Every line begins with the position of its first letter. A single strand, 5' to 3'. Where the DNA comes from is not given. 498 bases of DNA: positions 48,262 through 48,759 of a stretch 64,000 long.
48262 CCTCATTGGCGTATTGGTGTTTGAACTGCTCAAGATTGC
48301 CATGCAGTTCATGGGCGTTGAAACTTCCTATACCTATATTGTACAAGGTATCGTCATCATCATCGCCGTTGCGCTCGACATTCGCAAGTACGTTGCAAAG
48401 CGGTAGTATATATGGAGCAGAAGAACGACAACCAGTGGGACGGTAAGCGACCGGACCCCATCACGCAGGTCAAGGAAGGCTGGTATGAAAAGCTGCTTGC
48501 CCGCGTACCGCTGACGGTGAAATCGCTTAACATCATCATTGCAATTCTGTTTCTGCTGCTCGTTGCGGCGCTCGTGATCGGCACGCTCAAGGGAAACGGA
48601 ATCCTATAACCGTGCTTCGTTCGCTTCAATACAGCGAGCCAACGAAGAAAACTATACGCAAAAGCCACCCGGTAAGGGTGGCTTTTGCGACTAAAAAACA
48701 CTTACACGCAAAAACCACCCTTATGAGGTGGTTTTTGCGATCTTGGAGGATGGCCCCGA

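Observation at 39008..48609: Binding-protein-assisted two-component sugar sensor (YesN/YesM + anchored PBP + MglB paralogue) placed in front of mglBAC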

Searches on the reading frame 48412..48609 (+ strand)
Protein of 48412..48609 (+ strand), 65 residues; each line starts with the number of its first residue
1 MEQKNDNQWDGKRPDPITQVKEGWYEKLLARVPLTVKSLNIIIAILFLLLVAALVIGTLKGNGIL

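Call 3: search_protein_families(library=pfam, proteins=[window:48412-48609:+], max_evalue=0.01)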
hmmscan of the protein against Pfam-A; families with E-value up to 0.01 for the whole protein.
window:48412-48609:+ (65 aa): 0 families

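Call 38: search_protein_families(library=ncbifam, proteins=[window:48412-48609:+], max_evalue=0.001)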
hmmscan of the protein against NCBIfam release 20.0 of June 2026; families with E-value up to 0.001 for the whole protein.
window:48412-48609:+ (65 aa): 0 families
